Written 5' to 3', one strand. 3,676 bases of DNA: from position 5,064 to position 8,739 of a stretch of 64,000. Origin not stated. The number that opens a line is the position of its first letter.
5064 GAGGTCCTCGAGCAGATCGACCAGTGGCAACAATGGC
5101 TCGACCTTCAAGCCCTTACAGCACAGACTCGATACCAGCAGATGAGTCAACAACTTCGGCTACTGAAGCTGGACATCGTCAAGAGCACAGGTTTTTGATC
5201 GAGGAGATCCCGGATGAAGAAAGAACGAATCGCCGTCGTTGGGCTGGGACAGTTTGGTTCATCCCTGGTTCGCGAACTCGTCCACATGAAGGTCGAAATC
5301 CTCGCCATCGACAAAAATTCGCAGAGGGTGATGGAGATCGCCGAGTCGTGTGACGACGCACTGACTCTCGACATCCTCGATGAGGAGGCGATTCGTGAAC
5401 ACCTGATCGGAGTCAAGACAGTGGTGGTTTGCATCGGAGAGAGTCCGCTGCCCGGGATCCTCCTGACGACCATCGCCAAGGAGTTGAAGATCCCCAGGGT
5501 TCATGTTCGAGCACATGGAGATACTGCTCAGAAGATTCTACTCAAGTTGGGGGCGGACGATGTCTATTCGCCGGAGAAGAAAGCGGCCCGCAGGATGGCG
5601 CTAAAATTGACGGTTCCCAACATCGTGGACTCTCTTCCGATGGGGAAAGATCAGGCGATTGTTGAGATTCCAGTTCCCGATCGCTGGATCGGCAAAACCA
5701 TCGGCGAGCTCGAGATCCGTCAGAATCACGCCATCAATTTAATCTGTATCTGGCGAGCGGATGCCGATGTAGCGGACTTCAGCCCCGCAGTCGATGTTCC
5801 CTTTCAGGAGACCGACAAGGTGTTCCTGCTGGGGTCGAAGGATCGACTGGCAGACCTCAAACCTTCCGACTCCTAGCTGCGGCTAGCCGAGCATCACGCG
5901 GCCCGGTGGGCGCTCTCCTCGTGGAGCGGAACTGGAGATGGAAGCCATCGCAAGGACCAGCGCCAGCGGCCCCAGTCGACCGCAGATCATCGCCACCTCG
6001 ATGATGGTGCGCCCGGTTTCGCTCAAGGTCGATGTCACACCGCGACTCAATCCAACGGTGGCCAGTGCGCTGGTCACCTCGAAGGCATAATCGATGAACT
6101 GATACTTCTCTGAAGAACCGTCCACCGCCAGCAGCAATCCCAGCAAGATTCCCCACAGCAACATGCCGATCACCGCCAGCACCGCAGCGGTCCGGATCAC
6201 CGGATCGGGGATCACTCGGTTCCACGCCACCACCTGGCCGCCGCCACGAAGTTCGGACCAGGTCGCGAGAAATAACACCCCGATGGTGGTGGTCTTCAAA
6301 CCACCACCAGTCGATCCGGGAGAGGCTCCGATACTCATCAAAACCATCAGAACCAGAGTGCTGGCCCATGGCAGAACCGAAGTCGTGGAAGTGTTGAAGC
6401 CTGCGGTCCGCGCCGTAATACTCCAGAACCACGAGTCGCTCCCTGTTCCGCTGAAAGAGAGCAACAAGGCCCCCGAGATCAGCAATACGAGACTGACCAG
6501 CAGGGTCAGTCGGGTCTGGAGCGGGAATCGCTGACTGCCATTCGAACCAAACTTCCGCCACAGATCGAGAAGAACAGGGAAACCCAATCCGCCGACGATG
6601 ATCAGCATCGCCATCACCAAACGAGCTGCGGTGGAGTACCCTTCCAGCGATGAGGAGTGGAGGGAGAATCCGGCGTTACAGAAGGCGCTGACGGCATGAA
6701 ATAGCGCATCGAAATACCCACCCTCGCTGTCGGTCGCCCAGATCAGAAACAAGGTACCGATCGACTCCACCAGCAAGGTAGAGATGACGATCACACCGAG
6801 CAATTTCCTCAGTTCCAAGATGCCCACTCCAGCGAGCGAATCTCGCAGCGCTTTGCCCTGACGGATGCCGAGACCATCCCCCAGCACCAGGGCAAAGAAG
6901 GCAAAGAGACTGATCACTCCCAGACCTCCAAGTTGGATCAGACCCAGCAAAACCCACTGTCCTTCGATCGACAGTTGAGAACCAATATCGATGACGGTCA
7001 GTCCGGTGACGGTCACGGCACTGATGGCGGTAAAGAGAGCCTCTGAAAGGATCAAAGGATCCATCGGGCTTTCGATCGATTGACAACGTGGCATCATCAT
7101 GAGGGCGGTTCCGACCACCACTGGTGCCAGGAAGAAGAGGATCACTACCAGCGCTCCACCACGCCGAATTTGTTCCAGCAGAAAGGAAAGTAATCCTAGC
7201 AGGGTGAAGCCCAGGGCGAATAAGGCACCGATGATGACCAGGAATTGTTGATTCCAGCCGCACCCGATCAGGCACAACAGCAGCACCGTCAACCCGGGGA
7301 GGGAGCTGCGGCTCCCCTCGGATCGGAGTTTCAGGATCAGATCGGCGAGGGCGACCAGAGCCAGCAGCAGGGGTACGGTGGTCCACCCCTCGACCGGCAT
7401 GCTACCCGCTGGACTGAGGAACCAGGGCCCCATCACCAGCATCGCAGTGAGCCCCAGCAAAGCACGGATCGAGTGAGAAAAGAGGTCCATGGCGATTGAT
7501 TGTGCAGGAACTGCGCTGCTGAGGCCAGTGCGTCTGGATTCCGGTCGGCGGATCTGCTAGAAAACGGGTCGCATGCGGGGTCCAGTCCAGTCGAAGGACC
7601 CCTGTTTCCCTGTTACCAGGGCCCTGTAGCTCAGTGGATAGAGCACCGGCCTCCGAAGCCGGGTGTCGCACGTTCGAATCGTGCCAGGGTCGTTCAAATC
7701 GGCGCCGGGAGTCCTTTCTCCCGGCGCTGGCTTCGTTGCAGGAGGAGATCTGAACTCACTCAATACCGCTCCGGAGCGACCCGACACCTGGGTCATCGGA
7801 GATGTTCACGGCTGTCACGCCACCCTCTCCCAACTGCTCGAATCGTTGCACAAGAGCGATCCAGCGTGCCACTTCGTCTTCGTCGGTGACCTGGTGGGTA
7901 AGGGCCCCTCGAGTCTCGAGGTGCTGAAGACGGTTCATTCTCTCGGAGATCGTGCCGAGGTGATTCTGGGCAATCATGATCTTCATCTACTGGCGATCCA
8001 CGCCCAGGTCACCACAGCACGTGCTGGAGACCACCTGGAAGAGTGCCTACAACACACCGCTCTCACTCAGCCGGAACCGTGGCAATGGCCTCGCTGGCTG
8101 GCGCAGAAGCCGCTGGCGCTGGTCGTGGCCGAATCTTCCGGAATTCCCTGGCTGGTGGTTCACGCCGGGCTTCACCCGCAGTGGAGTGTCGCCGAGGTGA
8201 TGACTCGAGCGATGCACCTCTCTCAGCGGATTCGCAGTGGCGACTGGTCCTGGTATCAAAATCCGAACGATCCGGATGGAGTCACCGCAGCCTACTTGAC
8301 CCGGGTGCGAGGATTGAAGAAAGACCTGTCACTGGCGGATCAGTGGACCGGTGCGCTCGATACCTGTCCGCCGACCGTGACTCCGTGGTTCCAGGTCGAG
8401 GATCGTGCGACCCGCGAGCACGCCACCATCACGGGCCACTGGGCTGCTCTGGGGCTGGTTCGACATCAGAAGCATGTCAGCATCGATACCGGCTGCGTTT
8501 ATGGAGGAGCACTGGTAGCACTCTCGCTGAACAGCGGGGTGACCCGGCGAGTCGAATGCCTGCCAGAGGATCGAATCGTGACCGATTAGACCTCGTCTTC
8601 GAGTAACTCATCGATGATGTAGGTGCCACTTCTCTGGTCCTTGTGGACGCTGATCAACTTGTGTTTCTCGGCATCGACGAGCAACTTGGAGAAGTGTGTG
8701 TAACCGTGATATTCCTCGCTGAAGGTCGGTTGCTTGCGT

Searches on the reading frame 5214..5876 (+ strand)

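Call 7: search_protein_families(library=pfam, proteins=[window:5214-5876:+], max_evalue=0.001)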
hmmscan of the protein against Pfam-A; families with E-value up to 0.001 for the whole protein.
window:5214-5876:+ (220 aa): 7 families
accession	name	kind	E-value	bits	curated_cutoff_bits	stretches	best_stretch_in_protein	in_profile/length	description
PF02254.24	TrkA_N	-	2.5e-16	60.5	23.8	1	6-120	1-116/116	TrkA-N domain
PF02080.26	TrkA_C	-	1.7e-08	34.7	27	1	149-216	3-67/71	TrkA-C domain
PF00107.32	ADH_zinc_N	-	0.00028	21.3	31.8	0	81-133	3-54/129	Zinc-binding dehydrogenase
PF03446.21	NAD_binding_2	-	0.00039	20.9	21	1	5-76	1-65/161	NAD binding domain of 6-phosphogluconate dehydrogenase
PF03807.23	F420_oxidored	-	0.00041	21.3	21.6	0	5-47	1-45/94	NADP oxidoreductase coenzyme F420-dependent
PF13460.12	NAD_binding_10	-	0.00045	20.6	27.2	1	12-79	4-73/184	NAD(P)H-binding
PF01488.26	Shikimate_DH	-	0.00067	20.2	24.3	0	2-73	11-82/138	Shikimate / quinate 5-dehydrogenase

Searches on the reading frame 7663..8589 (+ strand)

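Call 7: search_protein_families(library=pfam, proteins=[window:7663-8589:+], max_evalue=0.001)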
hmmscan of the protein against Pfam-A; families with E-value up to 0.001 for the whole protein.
window:7663-8589:+ (308 aa): 2 families
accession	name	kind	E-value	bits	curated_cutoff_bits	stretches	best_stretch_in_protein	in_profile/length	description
PF00149.33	Metallophos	-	2.9e-13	51.1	21.5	1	43-200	4-142/191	Calcineurin-like phosphoesterase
PF12850.12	Metallophos_2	-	0.00047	20.6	27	1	44-121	5-67/154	Calcineurin-like phosphoesterase superfamily domain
